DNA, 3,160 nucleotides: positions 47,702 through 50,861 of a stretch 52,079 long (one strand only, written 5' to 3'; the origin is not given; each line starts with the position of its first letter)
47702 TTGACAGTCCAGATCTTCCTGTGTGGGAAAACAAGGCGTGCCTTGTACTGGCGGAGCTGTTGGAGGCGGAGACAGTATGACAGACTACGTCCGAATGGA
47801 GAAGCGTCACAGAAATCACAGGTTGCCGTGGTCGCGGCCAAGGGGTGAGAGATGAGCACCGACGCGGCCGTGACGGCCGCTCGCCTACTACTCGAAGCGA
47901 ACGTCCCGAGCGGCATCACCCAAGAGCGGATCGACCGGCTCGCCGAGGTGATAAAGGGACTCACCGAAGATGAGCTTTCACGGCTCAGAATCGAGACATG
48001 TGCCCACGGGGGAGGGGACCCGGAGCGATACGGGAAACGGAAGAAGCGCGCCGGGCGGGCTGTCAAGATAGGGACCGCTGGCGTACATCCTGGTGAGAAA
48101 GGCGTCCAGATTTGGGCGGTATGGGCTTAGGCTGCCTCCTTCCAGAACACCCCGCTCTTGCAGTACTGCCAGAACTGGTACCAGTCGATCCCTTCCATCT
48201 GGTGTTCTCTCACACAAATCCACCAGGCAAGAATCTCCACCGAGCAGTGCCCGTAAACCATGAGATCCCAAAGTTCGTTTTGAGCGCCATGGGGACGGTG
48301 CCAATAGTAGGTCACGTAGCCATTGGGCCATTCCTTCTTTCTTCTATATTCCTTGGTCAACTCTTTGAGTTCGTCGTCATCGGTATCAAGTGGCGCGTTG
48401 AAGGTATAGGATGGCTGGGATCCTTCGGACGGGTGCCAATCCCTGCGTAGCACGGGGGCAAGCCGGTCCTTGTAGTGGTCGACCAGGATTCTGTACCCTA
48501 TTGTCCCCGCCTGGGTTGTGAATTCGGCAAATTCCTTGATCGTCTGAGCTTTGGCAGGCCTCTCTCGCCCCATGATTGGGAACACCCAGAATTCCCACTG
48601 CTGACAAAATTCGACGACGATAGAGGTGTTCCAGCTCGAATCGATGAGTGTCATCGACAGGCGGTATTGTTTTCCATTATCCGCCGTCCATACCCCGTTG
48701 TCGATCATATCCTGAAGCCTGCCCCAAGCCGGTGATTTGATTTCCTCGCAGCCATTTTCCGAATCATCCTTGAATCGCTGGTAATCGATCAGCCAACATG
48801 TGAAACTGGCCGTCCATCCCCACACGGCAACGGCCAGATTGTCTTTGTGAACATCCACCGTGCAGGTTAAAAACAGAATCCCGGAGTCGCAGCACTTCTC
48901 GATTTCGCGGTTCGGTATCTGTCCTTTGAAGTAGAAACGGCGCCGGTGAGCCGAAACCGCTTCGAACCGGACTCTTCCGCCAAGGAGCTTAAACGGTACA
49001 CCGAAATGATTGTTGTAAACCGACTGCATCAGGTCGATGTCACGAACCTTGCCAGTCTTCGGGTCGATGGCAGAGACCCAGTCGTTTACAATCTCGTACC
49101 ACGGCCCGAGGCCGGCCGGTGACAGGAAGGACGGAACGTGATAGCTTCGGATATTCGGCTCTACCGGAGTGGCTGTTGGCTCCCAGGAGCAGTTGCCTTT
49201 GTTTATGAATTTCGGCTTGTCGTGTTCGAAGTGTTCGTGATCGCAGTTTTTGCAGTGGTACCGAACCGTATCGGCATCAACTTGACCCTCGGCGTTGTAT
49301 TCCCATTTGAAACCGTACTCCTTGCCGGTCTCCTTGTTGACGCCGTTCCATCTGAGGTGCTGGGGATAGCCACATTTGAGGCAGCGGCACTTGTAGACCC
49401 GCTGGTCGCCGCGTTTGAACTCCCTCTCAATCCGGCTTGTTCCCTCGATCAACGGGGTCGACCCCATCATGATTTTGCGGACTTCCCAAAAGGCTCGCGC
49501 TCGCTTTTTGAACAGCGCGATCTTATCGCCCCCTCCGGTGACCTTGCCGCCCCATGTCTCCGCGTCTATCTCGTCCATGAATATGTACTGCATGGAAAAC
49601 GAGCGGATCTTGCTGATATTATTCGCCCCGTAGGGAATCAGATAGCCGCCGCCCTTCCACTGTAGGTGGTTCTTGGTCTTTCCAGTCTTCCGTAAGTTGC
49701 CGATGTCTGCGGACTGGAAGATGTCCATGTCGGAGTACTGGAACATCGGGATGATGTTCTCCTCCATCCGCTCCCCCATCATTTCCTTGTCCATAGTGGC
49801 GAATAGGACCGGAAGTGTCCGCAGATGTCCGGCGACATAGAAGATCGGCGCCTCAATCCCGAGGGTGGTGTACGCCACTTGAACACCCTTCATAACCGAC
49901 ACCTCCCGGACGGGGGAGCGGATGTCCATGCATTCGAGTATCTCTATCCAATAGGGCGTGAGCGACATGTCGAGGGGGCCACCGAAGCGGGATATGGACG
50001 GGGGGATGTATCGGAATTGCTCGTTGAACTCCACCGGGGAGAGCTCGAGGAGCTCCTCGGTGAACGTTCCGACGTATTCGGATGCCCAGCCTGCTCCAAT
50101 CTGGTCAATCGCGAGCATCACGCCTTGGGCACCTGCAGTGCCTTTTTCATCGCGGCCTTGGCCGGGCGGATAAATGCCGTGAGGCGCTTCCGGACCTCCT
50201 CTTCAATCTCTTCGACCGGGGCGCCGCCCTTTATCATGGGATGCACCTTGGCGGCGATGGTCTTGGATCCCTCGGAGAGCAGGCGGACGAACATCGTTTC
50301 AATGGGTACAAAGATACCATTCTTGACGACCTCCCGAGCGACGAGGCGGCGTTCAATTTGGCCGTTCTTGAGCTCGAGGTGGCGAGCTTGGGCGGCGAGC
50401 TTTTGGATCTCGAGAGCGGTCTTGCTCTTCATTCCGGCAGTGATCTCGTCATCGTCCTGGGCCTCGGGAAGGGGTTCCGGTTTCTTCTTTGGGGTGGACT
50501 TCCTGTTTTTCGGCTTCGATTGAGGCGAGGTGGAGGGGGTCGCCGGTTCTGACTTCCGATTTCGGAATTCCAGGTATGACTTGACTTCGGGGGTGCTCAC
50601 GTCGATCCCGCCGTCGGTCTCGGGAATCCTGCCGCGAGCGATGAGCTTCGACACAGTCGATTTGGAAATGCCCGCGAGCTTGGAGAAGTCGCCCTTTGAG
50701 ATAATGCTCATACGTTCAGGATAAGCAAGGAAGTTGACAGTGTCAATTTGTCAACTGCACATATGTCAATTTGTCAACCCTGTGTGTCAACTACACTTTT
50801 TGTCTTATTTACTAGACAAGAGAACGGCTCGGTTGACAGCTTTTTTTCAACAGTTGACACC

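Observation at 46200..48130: Reverse-oriented island of five unknown genes splits the lambda-type terL -> gpW head operon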

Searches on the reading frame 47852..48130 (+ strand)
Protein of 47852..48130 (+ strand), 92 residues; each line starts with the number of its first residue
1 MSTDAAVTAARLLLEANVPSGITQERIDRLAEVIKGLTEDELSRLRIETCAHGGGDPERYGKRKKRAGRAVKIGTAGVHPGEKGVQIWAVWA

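Call 4: search_protein_families(library=pfam, proteins=[window:47852-48130:+], max_evalue=1)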
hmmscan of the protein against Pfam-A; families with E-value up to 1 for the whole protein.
window:47852-48130:+ (92 aa): 1 family
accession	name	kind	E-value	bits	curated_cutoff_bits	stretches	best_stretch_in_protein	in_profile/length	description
PF20859.2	RHA1_ro05818_N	-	0.11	12.9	27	1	4-39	11-47/58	Hypothetical protein RHA1_ro05818, N-terminal helical domain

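Call 5: search_protein_families(library=phrogs, proteins=[window:47852-48130:+], max_evalue=1)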
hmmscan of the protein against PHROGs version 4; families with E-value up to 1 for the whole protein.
window:47852-48130:+ (92 aa): 0 families

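Call 6: search_protein_families(library=padloc, proteins=[window:47852-48130:+], max_evalue=1)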
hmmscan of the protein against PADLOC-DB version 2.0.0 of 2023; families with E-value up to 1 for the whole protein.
window:47852-48130:+ (92 aa): 0 families

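Call 78: search_solved_structures(query=window:47852-48127:+, max_evalue=10)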
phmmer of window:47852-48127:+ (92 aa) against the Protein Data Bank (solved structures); distinct sequences matched with E-value up to 10: 3.
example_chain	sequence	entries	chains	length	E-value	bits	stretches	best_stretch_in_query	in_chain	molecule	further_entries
5fmg_E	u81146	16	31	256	0.087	16.7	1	5-77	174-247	PROTEASOME SUBUNIT ALPHA TYPE | 20S proteasome alpha-5 subunit | Proteasome subunit alpha type-5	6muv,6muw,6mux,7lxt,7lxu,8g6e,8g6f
7y9n_A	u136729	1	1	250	0.74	13.8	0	23-43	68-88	Spike protein S2',5HB-H2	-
2gd7_A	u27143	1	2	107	2.6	12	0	23-57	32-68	HEXIM1 protein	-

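Call 118: find_related_loci(query=window:47852-48127:+, collection=viral_contigs, flank=4000)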
Query window:47852-48127:+ (92 aa) in viral_contigs; peptide patterns used: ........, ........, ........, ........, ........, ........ (x = any residue, [..] = any of these).
17 stretches matched a pattern; 3 encode a relative of the query (tblastn E <= 1e-3); 3 distinct loci.
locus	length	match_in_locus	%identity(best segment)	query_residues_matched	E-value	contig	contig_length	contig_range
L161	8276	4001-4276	98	1-92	4e-58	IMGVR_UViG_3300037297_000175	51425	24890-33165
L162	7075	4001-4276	98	1-92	4e-58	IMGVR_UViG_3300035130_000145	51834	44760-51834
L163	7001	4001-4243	57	9-91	1e-28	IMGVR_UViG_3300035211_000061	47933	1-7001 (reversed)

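Call 127: search_protein_families(library=ncbifam, proteins=[window:47852-48127:+], max_evalue=0.1)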
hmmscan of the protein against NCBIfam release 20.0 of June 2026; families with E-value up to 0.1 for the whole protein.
window:47852-48127:+ (92 aa): 0 families

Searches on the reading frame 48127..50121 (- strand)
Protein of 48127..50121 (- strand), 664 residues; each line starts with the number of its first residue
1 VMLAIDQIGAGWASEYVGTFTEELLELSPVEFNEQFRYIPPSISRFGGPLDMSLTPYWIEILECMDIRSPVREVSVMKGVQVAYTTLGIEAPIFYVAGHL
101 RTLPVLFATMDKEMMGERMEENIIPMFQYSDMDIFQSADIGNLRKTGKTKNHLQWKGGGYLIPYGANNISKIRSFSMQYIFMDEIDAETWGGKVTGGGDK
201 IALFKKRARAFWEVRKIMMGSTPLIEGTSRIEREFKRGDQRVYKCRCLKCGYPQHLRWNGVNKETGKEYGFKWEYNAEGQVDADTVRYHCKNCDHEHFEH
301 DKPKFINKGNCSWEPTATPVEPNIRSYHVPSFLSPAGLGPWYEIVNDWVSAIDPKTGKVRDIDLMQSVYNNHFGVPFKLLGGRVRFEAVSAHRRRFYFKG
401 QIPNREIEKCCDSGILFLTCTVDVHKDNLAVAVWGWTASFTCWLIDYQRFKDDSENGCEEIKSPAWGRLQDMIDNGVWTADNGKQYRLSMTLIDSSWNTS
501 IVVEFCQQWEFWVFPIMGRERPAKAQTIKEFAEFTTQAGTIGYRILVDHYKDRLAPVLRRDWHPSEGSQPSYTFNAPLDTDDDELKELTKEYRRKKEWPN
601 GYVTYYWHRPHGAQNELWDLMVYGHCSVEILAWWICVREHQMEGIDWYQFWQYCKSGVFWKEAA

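Call 4: search_protein_families(library=pfam, proteins=[window:48127-50121:-], max_evalue=1)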
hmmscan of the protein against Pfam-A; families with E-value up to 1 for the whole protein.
window:48127-50121:- (664 aa): 2 families
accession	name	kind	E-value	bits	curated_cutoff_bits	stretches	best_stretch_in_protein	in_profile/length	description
PF05876.18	GpA_ATPase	-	1.1e-44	153.4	25.6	1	47-310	4-246/247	Phage terminase large subunit gpA, ATPase domain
PF20454.4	GpA_nuclease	-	5.8e-36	124.6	22.5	1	324-631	1-287/294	Terminase large subunit gpA, endonuclease domain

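Call 13: find_related_loci(query=window:48127-50121:-, collection=viral_contigs, flank=6000)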
Query window:48127-50121:- (664 aa) in viral_contigs; peptide patterns used: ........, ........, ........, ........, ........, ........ (x = any residue, [..] = any of these).
No stretch of DNA in the collection matches any of the patterns.

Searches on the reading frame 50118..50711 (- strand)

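Call 4: search_protein_families(library=pfam, proteins=[window:50118-50711:-], max_evalue=1)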
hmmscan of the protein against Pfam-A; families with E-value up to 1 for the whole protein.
window:50118-50711:- (197 aa): 7 families
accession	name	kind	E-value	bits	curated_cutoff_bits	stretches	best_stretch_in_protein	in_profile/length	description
PF20285.3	CTD9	-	0.00038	21.4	27.9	1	103-179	4-80/113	C-terminal domain 9 of the ABC-three component (ABC-3C) systems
PF12728.13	HTH_17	-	0.0035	18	27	1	10-32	8-30/51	Helix-turn-helix domain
PF01381.28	HTH_3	-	0.031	14.8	23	1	4-30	10-36/55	Helix-turn-helix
PF07022.19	Phage_CI_repr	-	0.039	14.7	22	1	10-30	19-39/65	Bacteriophage CI repressor helix-turn-helix domain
PF00356.27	LacI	-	0.05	13.8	27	1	11-24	7-20/46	Bacterial regulatory proteins, lacI family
PF13443.12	HTH_26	-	0.12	13.1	22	1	4-25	11-32/63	Cro/C1-type HTH DNA-binding domain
PF00376.29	MerR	-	0.12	12.7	28.2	1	7-31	3-27/38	MerR family regulatory protein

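Call 5: search_protein_families(library=phrogs, proteins=[window:50118-50711:-], max_evalue=1)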
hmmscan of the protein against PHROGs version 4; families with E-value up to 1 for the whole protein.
window:50118-50711:- (197 aa): 8 families
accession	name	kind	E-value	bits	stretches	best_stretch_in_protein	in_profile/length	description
phrog_13700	-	moron, auxiliary metabolic gene and host takeover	7.3e-16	59.3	1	110-193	199-282/284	FtsK/SpoIIIE-like protein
phrog_57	-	head and packaging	4.5e-10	40.7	1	1-145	10-136/199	terminase small subunit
phrog_575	-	integration and excision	0.00058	20.9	1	4-30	14-40/71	Cox-like excisionase and repressor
phrog_66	-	integration and excision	0.0011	19.7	1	3-85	93-179/412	excisionase and transcriptional regulator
phrog_5193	-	unknown function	0.032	14.8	1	1-192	1-208/225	-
phrog_678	-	DNA, RNA and nucleotide metabolism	0.063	13.8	1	5-84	87-177/346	replication initiation O-like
phrog_6223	-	transcription regulation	0.18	12.9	1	10-31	24-44/73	transcriptional repressor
phrog_4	-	transcription regulation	0.24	11.3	0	6-31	67-92/400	transcriptional repressor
